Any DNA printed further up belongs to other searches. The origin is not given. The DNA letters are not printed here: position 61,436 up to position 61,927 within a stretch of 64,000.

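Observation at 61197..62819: Cys-rich module: HxlR regulator, 8-Cys small protein and CPAC membrane protein in one operon, divergent from a MerT-like CC-motif membrane protein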

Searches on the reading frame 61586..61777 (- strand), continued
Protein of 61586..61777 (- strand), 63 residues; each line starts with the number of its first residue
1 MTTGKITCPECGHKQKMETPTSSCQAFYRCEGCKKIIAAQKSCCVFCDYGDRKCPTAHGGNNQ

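Call 23: search_protein_families(library=ncbifam, proteins=[L016:6192-7601:+, L031:6208-7167:+, L021:5039-5953:+, L036:2237-3481:-, L008:889-1917:+, L003:6183-6521:+, L003:6487-6861:+, L002:5695-5952:+, L002:5411-5719:+, L016:8255-9010:+], max_evalue=0.001)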
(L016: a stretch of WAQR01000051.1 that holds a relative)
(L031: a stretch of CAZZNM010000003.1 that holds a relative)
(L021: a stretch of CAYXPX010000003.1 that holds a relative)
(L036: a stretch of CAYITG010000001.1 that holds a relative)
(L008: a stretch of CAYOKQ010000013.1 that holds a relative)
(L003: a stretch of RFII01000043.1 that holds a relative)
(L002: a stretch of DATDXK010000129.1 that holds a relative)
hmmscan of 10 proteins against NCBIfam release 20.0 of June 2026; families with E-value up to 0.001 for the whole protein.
L016:6192-7601:+ (469 aa): 58 families (the best 25 are shown)
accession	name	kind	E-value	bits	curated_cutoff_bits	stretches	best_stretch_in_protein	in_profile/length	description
TIGR02053.1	MerA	equivalog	1.8e-161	538.3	454.45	1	4-469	1-465/465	mercury(II) reductase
TIGR01350.1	lipoamide_DH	equivalog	1.5e-115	386.5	408.8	1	3-458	1-455/461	dihydrolipoyl dehydrogenase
NF010311.1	PRK13748.1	subfamily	4.7e-105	352.5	600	1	3-468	97-559/560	mercury(II) reductase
NF004947.0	PRK06292.2-5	equivalog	1.2e-97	327.8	592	1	1-456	1-457/474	dihydrolipoyl dehydrogenase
NF004991.0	PRK06370.1-3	subfamily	4.7e-92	309.1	620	1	2-461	34-491/509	FAD-containing oxidoreductase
NF004992.0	PRK06370.1-4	equivalog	6.2e-91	305.1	629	1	1-453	2-451/459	FAD-containing oxidoreductase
NF004945.0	PRK06292.2-3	equivalog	1.5e-86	291.1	494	1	1-454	1-449/457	dihydrolipoyl dehydrogenase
NF004943.0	PRK06292.2-1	equivalog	8.9e-86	288.4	432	1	1-457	1-455/456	dihydrolipoyl dehydrogenase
NF004776.0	PRK06116.1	equivalog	3.3e-84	283.5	480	1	1-449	2-445/450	glutathione-disulfide reductase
NF040477.1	chlor_oxi_RclA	equivalog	7.2e-83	278.7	740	1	1-450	1-433/441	reactive chlorine resistance oxidoreductase RclA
NF004946.0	PRK06292.2-4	subfamily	2.8e-82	277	634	1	1-455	1-468/487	dihydrolipoyl dehydrogenase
NF003585.0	PRK05249.1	equivalog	1.3e-78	264.7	465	1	2-455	5-455/464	Si-specific NAD(P)(+) transhydrogenase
NF005884.0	PRK07846.1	equivalog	3.2e-76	256.8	501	1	1-452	1-446/454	mycothione reductase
NF041853.1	hythiocyan_redase_MerA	equivalog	3.9e-76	256.7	650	1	1-450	1-434/440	hypothiocyanous acid reductase MerA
NF005572.0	PRK07251.1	equivalog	1e-75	255.1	537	1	1-450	1-432/438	FAD-containing oxidoreductase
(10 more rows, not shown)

L031:6208-7167:+ (319 aa): 51 families (the best 25 are shown)
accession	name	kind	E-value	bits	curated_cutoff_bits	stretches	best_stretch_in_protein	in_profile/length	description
TIGR01292.1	TRX_reduct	equivalog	1.8e-101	338.9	343.45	1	7-304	1-300/300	thioredoxin-disulfide reductase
TIGR03140.1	AhpF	equivalog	1.5e-84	284.4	502.9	1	2-304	208-512/515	alkyl hydroperoxide reductase subunit F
TIGR03143.1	AhpF_homolog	hypoth_equivalog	1.5e-64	218.5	687.65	1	4-308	2-312/555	putative alkyl hydroperoxide reductase F subunit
NF007614.0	PRK10262.1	equivalog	5.8e-61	206.4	644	1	7-308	7-318/321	thioredoxin-disulfide reductase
TIGR04018.1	Bthiol_YpdA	hypoth_equivalog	1.4e-16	60.2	339.9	1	79-279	89-289/316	YpdA family putative bacillithiol disulfide reductase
TIGR01350.1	lipoamide_DH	equivalog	6.7e-13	48.1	408.8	1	91-282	117-312/461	dihydrolipoyl dehydrogenase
TIGR02053.1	MerA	equivalog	5.1e-12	45.5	454.45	1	94-305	118-330/465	mercury(II) reductase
TIGR03385.1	CoA_CoA_reduc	equivalog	6.4e-12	45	578.8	1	84-284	80-288/439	CoA-disulfide reductase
NF004776.0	PRK06116.1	equivalog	6.4e-11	41.9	480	1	91-281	119-307/450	glutathione-disulfide reductase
NF009409.0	PRK12770.1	subfamily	9.7e-11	41.3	343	1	137-285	165-332/360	putative glutamate synthase subunit beta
NF005883.0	PRK07845.1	equivalog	1.1e-10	41.1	479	0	236-282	268-317/466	NAD(P)H-quinone dehydrogenase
NF004945.0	PRK06292.2-3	equivalog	2e-10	40.2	494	1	89-280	115-306/457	dihydrolipoyl dehydrogenase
NF042949.2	3PPDioc_HcaD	equivalog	3.4e-10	39.2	450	1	10-281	5-278/386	3-phenylpropionate/cinnamic acid dioxygenase ferredoxin--NAD(+) reductase subunit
NF040505.1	ArsO_flavin_mono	equivalog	5e-10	39.3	425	1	84-184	98-199/346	ArsO family NAD(P)H-dependent flavin-containing monooxygenase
NF041682.1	ant_diox_AndAa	equivalog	1.9e-09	36.7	650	1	86-280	82-280/406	anthranilate 1,2-dioxygenase system ferredoxin--NAD(+) reductase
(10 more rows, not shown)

L021:5039-5953:+ (304 aa): 69 families (the best 25 are shown)
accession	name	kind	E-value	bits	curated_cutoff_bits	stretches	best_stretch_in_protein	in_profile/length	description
TIGR01292.1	TRX_reduct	equivalog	4.5e-75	252.2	343.45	1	5-293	1-299/300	thioredoxin-disulfide reductase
TIGR03143.1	AhpF_homolog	hypoth_equivalog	2.6e-47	161.6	687.65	1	1-296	1-310/555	putative alkyl hydroperoxide reductase F subunit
NF007614.0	PRK10262.1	equivalog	2.2e-39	135.5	644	1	5-292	7-312/321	thioredoxin-disulfide reductase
TIGR03140.1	AhpF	equivalog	4e-39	134.5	502.9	1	3-291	211-509/515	alkyl hydroperoxide reductase subunit F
TIGR01350.1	lipoamide_DH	equivalog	6.4e-19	68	408.8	2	174-294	207-333/461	dihydrolipoyl dehydrogenase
NF003585.0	PRK05249.1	equivalog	6.8e-18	64.5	465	2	177-295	216-338/464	Si-specific NAD(P)(+) transhydrogenase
TIGR04018.1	Bthiol_YpdA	hypoth_equivalog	1.1e-17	63.9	339.9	2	80-295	91-314/316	YpdA family putative bacillithiol disulfide reductase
NF004776.0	PRK06116.1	equivalog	5.8e-15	55.2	480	1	99-283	128-318/450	glutathione-disulfide reductase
TIGR02053.1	MerA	equivalog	1.4e-14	54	454.45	1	93-293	119-331/465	mercury(II) reductase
NF004943.0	PRK06292.2-1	equivalog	5.8e-14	51.7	432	1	95-293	124-331/456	dihydrolipoyl dehydrogenase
NF004945.0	PRK06292.2-3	equivalog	2.7e-13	49.7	494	1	98-274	125-309/457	dihydrolipoyl dehydrogenase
NF009409.0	PRK12770.1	subfamily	3e-12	46.3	343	1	184-293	237-349/360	putative glutamate synthase subunit beta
NF007123.0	PRK09564.1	equivalog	3.7e-12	45.7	458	1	167-271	180-285/444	CoA-disulfide reductase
TIGR03385.1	CoA_CoA_reduc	equivalog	2e-11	43.4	578.8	1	77-274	74-287/439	CoA-disulfide reductase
NF009410.0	PRK12771.1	subfamily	3.3e-10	39.2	516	1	201-298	351-449/566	NAD(P)-binding protein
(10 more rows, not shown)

L036:2237-3481:- (414 aa): 21 families
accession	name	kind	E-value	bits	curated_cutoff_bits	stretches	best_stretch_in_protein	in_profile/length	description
TIGR03169.1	Nterm_to_SelD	hypoth_equivalog_domain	7.8e-44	150.5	310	1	8-380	2-354/365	pyridine nucleotide-disulfide oxidoreductase family protein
NF003437.0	PRK04965.1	equivalog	1.7e-19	70.1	392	1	5-337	2-302/378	NADH:flavorubredoxin reductase NorW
TIGR04369.1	fusion_not_SelD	hypoth_equivalog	4.8e-18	64.7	700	2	12-180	3-161/701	oxidoreductase/SelD-related fusion protein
NF049943.1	SQR_III_seleno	exception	3.6e-16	59.1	525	1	6-122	1-116/406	type III sulfide quinone reductase, selenoprotein subtype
TIGR03385.1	CoA_CoA_reduc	equivalog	8.3e-15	54.5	578.8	1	8-334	2-313/439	CoA-disulfide reductase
NF007123.0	PRK09564.1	equivalog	2.7e-14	52.7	458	1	91-335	92-315/444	CoA-disulfide reductase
NF046103.1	NOXase_Strep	equivalog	8.3e-13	48.1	600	1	79-335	73-312/442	H2O-forming NADH oxidase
TIGR01350.1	lipoamide_DH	equivalog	3e-10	39.4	408.8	1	66-338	93-333/461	dihydrolipoyl dehydrogenase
NF042949.2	3PPDioc_HcaD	equivalog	3.8e-10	39.1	450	1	6-337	2-308/386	3-phenylpropionate/cinnamic acid dioxygenase ferredoxin--NAD(+) reductase subunit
TIGR02374.1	nitri_red_nirB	equivalog_domain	1.1e-09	37.2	578.35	1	8-336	1-304/794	nitrite reductase large subunit NirB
NF010037.0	PRK13512.1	equivalog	1.8e-08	33.7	394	1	5-336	1-311/438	CoA-disulfide reductase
NF004945.0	PRK06292.2-3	equivalog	3.6e-08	32.8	494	1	60-348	89-339/457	dihydrolipoyl dehydrogenase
NF003585.0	PRK05249.1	equivalog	4.4e-08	32.2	465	1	199-343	200-342/464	Si-specific NAD(P)(+) transhydrogenase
NF004776.0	PRK06116.1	equivalog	1.9e-07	30.5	480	1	199-329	191-325/450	glutathione-disulfide reductase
TIGR02053.1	MerA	equivalog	4e-07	29.4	454.45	1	90-336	115-330/465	mercury(II) reductase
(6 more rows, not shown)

L008:889-1917:+ (342 aa): 57 families (the best 25 are shown)
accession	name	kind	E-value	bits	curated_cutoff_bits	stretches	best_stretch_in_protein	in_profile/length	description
TIGR03385.1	CoA_CoA_reduc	equivalog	1.1e-23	83.8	578.8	1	3-272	1-293/439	CoA-disulfide reductase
TIGR01350.1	lipoamide_DH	equivalog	5e-23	81.5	408.8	1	60-301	106-344/461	dihydrolipoyl dehydrogenase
TIGR03169.1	Nterm_to_SelD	hypoth_equivalog_domain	1.3e-21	77.4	310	1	87-310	94-334/365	pyridine nucleotide-disulfide oxidoreductase family protein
NF042949.2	3PPDioc_HcaD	equivalog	2.1e-21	76.1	450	1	2-291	2-312/386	3-phenylpropionate/cinnamic acid dioxygenase ferredoxin--NAD(+) reductase subunit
NF003437.0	PRK04965.1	equivalog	4.2e-21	75.4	392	1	2-266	3-279/378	NADH:flavorubredoxin reductase NorW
NF007123.0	PRK09564.1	equivalog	5.4e-18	64.9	458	1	2-273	1-303/444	CoA-disulfide reductase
NF004945.0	PRK06292.2-3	equivalog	9.1e-18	64.4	494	1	62-295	103-336/457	dihydrolipoyl dehydrogenase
TIGR02374.1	nitri_red_nirB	equivalog_domain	3.4e-17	62.2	578.35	1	4-290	1-308/794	nitrite reductase large subunit NirB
NF010037.0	PRK13512.1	equivalog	2.2e-15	56.5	394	1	50-264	69-281/438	CoA-disulfide reductase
NF041682.1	ant_diox_AndAa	equivalog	3.8e-15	55.5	650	1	82-267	95-284/406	anthranilate 1,2-dioxygenase system ferredoxin--NAD(+) reductase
NF049943.1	SQR_III_seleno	exception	5.1e-15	55.3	525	2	2-101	1-109/406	type III sulfide quinone reductase, selenoprotein subtype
NF007286.0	PRK09754.1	equivalog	6.7e-14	51.4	447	1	2-287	4-309/400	phenylpropionate dioxygenase ferredoxin reductase subunit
NF045765.1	PhenlGlyoxDHPadH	equivalog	8.2e-14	51.3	475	1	21-266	25-281/416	NADH-dependent phenylglyoxylate dehydrogenase subunit epsilon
NF041087.1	bile_acid_BaiCD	equivalog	8.6e-14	50.5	825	1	2-222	381-599/642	bile acid Fe-S flavoenzyme BaiCD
NF041853.1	hythiocyan_redase_MerA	equivalog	1.3e-13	50.6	650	1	64-263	98-296/440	hypothiocyanous acid reductase MerA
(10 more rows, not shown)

L003:6183-6521:+ (112 aa): 4 families
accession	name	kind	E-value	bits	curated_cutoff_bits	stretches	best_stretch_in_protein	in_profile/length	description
NF010314.2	PRK13751.2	equivalog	1.4e-09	38.1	150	1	3-98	5-108/116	mercuric ion transporter MerT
NF033560.1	merT_RC607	exception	1.9e-08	34.6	130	1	14-98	11-93/97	mercuric transport protein MerT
NF045683.1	MerT_CopZ_Se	exception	6.3e-06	25.8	375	1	14-106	21-120/235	MerT/CopZ fusion-like heavy metal transport selenoprotein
NF033556.1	MerTP_fusion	equivalog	7.6e-06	25.7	180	1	13-95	3-89/186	mercuric transport protein MerTP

L003:6487-6861:+ (124 aa): 13 families
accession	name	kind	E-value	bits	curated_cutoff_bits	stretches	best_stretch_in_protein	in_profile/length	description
NF033556.1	MerTP_fusion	equivalog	6.1e-16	58.6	180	1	23-111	87-177/186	mercuric transport protein MerTP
NF041115.1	UxxU_metal_bind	equivalog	2.4e-15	56.4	95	1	54-110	4-60/74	metal-binding (seleno)protein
NF033794.2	chaper_CopZ_Eh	exception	1.1e-11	44.7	95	1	58-112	4-58/68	copper chaperone CopZ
NF033795.1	chaper_CopZ_Bs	exception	4.7e-11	42.7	91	1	57-110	3-56/66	copper chaperone CopZ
NF047957.1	CopZ_AFE_1862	equivalog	8.8e-11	42.1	85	1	58-97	3-42/62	CopZ family metallochaperone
NF045683.1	MerT_CopZ_Se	exception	3.3e-10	39.8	375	1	22-115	134-225/235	MerT/CopZ fusion-like heavy metal transport selenoprotein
TIGR02052.1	MerP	equivalog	6.8e-10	39.3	92.55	1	54-116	23-87/92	mercury resistance system periplasmic binding protein MerP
NF010311.1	PRK13748.1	subfamily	2.7e-08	33.1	600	1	57-110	2-55/560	mercury(II) reductase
NF007952.0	PRK10671.1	equivalog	1.5e-06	26.7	1316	1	49-101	98-150/838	copper-exporting P-type ATPase CopA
TIGR00003.1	TIGR00003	subfamily_domain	7.3e-06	26.1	62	1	58-111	4-57/66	copper ion binding protein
NF008262.1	PRK11033.1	equivalog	8.3e-06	24.5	1005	1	41-109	28-94/731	zinc/cadmium/mercury/lead-transporting ATPase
NF033775.1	P_type_ZntA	exception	0.00021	19.7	1240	1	38-102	32-96/732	Zn(II)/Cd(II)/Pb(II) translocating P-type ATPase ZntA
NF033553.1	MerP_Gpos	exception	0.0009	19.1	110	1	14-108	1-100/112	mercury resistance system substrate-binding protein MerP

L002:5695-5952:+ (85 aa): 21 families
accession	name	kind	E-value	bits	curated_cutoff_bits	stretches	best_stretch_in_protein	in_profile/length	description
TIGR02196.1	GlrX_YruB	hypoth_equivalog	4e-29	100.9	88.55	1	10-83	1-74/74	glutaredoxin-like protein, YruB-family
TIGR02181.1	GRX_bact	equivalog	8.6e-17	61.1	90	1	11-75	1-66/80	glutaredoxin 3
NF041212.1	Uxx_star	subfamily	1.6e-16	60.3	66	1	11-74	1-65/70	Uxx-star family glutaredoxin-like (seleno)protein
TIGR02194.1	GlrX_NrdH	subfamily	9e-15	54.7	85.75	1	11-80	1-70/72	glutaredoxin-like protein NrdH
NF007923.0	PRK10638.1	equivalog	1e-14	54.3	129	1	8-75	1-68/83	glutaredoxin 3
NF045501.1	HUGP_GUXX-star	exception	3e-11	43.3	325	1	6-74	162-231/236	HUGP/GUXX-star fusion selenoprotein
NF041114.2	gluta_UXX_star_1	equivalog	5e-11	42.7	72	1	11-73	1-64/70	UXX-star selenoprotein family 1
NF041211.1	gluta_UXX_star_2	equivalog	8.1e-11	41.8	100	1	13-74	3-65/71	UXX-star (seleno)protein family 2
TIGR02190.1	GlrX-dom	hypoth_equivalog_domain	5.3e-10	39.1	99.3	1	6-77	5-75/79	glutaredoxin-family domain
TIGR02200.1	GlrX_actino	hypoth_equivalog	9.6e-10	38.7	89.5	1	10-67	1-59/77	mycoredoxin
TIGR01617.1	arsC_related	subfamily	8.4e-09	35.7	75.05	1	11-51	1-41/117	Spx/MgsR family RNA polymerase-binding regulatory protein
TIGR02180.1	GRX_euk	equivalog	1.2e-08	35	87.25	1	11-75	1-70/84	glutaredoxin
NF002459.0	PRK01655.1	subfamily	2.4e-08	34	123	1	11-52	2-43/132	transcriptional regulator Spx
NF041106.1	ArsC_rel_Se_1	subfamily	7.2e-08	33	85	0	14-49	5-40/107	ArsC family (seleno)protein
NF009885.0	PRK13344.1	equivalog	1.3e-06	28.3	152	1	11-53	2-44/132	transcriptional regulator Spx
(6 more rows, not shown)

L002:5411-5719:+ (102 aa): 9 families
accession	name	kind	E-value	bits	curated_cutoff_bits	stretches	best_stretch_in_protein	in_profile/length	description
NF033788.1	HTH_metalloreg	subfamily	2e-20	72.4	55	1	8-78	4-75/77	metalloregulator ArsR/SmtB family transcription factor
NF033789.1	repress_SdpR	subfamily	3.4e-13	49.3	100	1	9-80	2-73/79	autorepressor SdpR family transcription factor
NF045707.1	Dbac_1936_reg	equivalog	3.3e-10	39.8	115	1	8-82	10-84/99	ArsR/SmtB-type metalloregulator TsoR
NF047906.1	CdPbTransRegCmtR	equivalog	1e-07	31.8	150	1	4-75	11-81/104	Cd(II)/Pb(II)-sensing metalloregulatory transcriptional regulator CmtR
NF053755.1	MsvR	equivalog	8e-07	29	220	1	9-64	7-62/236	transcriptional factor MsvR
NF007528.0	PRK10141.1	subfamily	9.2e-07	28.7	97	1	8-73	9-75/117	metalloregulator ArsR/SmtB family transcription factor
NF053814.1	teico_TcaR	equivalog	0.00021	21.4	170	1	18-61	41-85/151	MarR family transcriptional regulator TcaR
NF040642.1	sulf_sens_BigR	equivalog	0.00069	19.6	155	1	9-77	14-82/95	sulfite-sensing transcriptional repressor BigR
NF053602.1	Phr_regulator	exception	0.00082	19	320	1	11-69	8-70/191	heat shock transcription regulator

L016:8255-9010:+ (251 aa): 14 families
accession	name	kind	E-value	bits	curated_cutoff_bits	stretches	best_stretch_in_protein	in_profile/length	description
NF033556.1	MerTP_fusion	equivalog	5.1e-22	78.4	180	2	171-238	120-184/186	mercuric transport protein MerTP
NF041115.1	UxxU_metal_bind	equivalog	4.3e-17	62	95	1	170-242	3-72/74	metal-binding (seleno)protein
NF045683.1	MerT_CopZ_Se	exception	5.5e-12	45.7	375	2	170-241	161-229/235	MerT/CopZ fusion-like heavy metal transport selenoprotein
NF033794.2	chaper_CopZ_Eh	exception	7.6e-12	45.2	95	1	174-242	3-68/68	copper chaperone CopZ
NF033795.1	chaper_CopZ_Bs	exception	1.4e-11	44.4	91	1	174-227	3-56/66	copper chaperone CopZ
NF010314.2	PRK13751.2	equivalog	2.7e-08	33.9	150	1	3-76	3-78/116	mercuric ion transporter MerT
NF047957.1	CopZ_AFE_1862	equivalog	1.7e-07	31.6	85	1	175-239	3-61/62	CopZ family metallochaperone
NF033781.1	chaper_CopP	exception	1.7e-07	31.3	112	1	173-227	2-55/65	copper-binding metallochaperone CopP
TIGR00003.1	TIGR00003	subfamily_domain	2.2e-07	31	62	1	175-228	4-57/66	copper ion binding protein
NF010311.1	PRK13748.1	subfamily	3.2e-07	29.6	600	1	174-246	2-70/560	mercury(II) reductase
TIGR02052.1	MerP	equivalog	1.1e-05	25.8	92.55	1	171-227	23-79/92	mercury resistance system periplasmic binding protein MerP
NF033560.1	merT_RC607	exception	0.00013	22.3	130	1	17-71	12-68/97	mercuric transport protein MerT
NF008262.1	PRK11033.1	equivalog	0.00045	18.8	1005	1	146-224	15-92/731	zinc/cadmium/mercury/lead-transporting ATPase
NF007952.0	PRK10671.1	equivalog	0.00072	17.8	1316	1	171-246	103-172/838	copper-exporting P-type ATPase CopA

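Call 24: search_protein_representatives(alignment_id=A1)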
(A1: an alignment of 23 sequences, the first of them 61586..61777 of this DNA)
Query: 23 sequences, 68 profile positions. Proteins with E-value up to 0.001 (for the whole library): 1873; up to 1e-10: 428; up to 1e-30: 0. The best 150 are listed.
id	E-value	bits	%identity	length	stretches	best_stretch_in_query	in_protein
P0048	8.0e-28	112.3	-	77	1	4-68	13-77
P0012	6.0e-27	109.5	-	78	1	3-65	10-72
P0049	5.1e-23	97.0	-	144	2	7-64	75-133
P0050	7.5e-23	96.4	-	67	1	6-67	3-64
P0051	7.4e-21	90.0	-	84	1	6-63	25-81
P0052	9.6e-21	89.7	-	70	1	6-65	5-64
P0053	2.0e-20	88.6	-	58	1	8-64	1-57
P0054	4.0e-19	84.5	-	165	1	8-66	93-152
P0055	1.1e-18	83.0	-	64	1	5-66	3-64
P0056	1.1e-18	83.0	-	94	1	3-63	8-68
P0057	1.8e-18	82.4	-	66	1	9-64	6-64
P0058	2.4e-18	82.0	-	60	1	10-67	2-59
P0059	2.5e-18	81.9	-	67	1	9-66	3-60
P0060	3.2e-18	81.6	-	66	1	6-61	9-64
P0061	5.0e-18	81.0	-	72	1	5-65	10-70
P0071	7.0e-16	74.1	-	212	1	4-65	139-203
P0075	1.7e-15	72.9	-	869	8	10-61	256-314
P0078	2.9e-15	72.1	-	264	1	6-66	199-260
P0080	3.4e-15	71.9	-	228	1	6-63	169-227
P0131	1.7e-13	66.5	-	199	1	7-62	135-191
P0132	1.7e-13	66.4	-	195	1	3-66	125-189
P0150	3.3e-13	65.6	-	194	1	4-64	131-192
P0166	5.6e-13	64.8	-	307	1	5-65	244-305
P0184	9.9e-13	64.0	-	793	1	7-64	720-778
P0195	1.4e-12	63.5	-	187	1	10-64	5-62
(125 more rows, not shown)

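Call 25: search_protein_families(library=pfam, proteins=[P0071, P0078, P0080, P0166, P0184, P0075, P0131, P0132, P0150, P0195], max_evalue=0.001)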
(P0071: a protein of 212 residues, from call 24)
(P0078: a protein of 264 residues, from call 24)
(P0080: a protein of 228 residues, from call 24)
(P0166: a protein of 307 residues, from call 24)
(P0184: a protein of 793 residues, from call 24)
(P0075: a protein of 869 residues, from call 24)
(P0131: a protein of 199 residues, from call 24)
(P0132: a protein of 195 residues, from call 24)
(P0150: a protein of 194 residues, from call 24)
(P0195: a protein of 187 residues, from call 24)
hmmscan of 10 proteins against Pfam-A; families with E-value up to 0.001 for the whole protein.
P0071 (212 aa): 1 family
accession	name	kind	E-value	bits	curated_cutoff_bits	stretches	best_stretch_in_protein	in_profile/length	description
PF03203.19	MerC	-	0.00056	20.9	27.6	1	20-116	4-107/108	MerC mercury resistance protein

P0078 (264 aa): 19 families
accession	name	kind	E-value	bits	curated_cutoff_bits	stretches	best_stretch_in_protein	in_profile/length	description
PF13847.12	Methyltransf_31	-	6.1e-30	104.3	27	1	35-153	4-127/145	Methyltransferase domain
PF08241.18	Methyltransf_11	-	2.6e-27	95.7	21.2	1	39-135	1-94/95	Methyltransferase domain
PF13649.12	Methyltransf_25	-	9.8e-26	90.7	27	1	38-132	1-97/97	Methyltransferase domain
PF08242.18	Methyltransf_12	-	2.6e-21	76.6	30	1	39-134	1-98/98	Methyltransferase domain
PF13489.12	Methyltransf_23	-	2e-20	73.6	27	1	34-182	22-163/164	Methyltransferase domain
PF01209.24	Ubie_methyltran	-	3.3e-18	66.3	20.1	1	28-144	41-159/233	ubiE/COQ5 methyltransferase family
PF05175.20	MTS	-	2.1e-10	40.9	23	1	35-156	32-158/170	Methyltransferase small domain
PF07021.18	MetW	-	4.3e-09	36.7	21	1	32-128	11-102/193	Methionine biosynthesis protein MetW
PF02353.26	CMAS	-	3.4e-08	33.6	27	1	29-139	57-167/273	Mycolic acid cyclopropane synthetase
PF00891.24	Methyltransf_2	-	1.7e-06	28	22.3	1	11-153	39-186/210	O-methyltransferase domain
PF08003.17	Methyltransf_9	-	2.5e-06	27.1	23.8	1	35-139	116-220/315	Protein of unknown function (DUF1698)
PF20922.3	Anamorsin_N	-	3.9e-05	23.9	27.1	1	91-143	41-94/163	Anamorsin, N-terminal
PF05401.17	NodS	-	0.00011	22.5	24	1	37-128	46-132/201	Nodulation protein S (NodS)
PF02390.23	Methyltransf_4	-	0.00012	22.1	24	1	38-82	5-48/173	Putative methyltransferase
PF01728.25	FtsJ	-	0.00013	22.3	24.1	1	30-109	16-99/181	FtsJ-like methyltransferase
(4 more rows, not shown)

P0080 (228 aa): 1 family
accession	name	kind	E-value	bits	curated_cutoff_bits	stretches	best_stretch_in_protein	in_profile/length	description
PF07884.19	VKOR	-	2.1e-21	76.9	27.5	1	7-144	2-133/134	Vitamin K epoxide reductase family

P0166 (307 aa): 0 families

P0184 (793 aa): 7 families
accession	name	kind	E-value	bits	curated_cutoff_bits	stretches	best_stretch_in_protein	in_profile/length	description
PF00990.26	GGDEF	-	1.8e-49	168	23.8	1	553-709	1-160/161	Diguanylate cyclase, GGDEF domain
PF00989.32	PAS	-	1.5e-43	147.8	22.6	3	429-539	2-113/113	PAS fold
PF13426.13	PAS_9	-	6.8e-41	139.2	27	3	439-540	2-102/103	PAS domain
PF08448.16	PAS_4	-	1.8e-30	105.8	23.1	3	153-256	3-110/110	PAS fold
PF08447.18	PAS_3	-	1.1e-16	61.2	25.6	2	451-535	2-88/89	PAS fold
PF13188.13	PAS_8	-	3.9e-15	55.6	21.8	1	21-64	2-46/65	PAS domain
PF24820.1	Diguanyl_cycl_sensor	-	1.4e-08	35.1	28.1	1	25-110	1-90/109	Diguanylate cyclase-like sensor domain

P0075 (869 aa): 5 families
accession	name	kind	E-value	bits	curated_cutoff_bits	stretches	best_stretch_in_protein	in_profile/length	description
PF01607.29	CBM_14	-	6.8e-98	321.1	22.1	9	36-79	9-53/53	Chitin binding Peritrophin-A domain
PF00875.24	DNA_photolyase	-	1.3e-09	38.7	26.6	0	478-519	111-152/164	DNA photolyase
PF21671.2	CPL1-like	-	3e-07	30.9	27.4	0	710-741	23-59/60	Protein CPL1-like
PF01833.30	TIG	-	2.7e-06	27.7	20.9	0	728-771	22-65/84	IPT/TIG domain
PF10401.14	IRF-3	-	3.7e-05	24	27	0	513-565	31-83/180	Interferon-regulatory factor 3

P0131 (199 aa): 1 family
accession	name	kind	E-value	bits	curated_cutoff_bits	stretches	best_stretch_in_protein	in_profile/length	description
PF03203.19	MerC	-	6.6e-17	62.5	27.6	1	11-119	4-107/108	MerC mercury resistance protein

P0132 (195 aa): 1 family
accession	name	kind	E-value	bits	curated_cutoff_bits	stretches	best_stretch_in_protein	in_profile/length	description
PF03203.19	MerC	-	6.7e-08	33.5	27.6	1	11-116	5-107/108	MerC mercury resistance protein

P0150 (194 aa): 0 families

P0195 (187 aa): 0 families
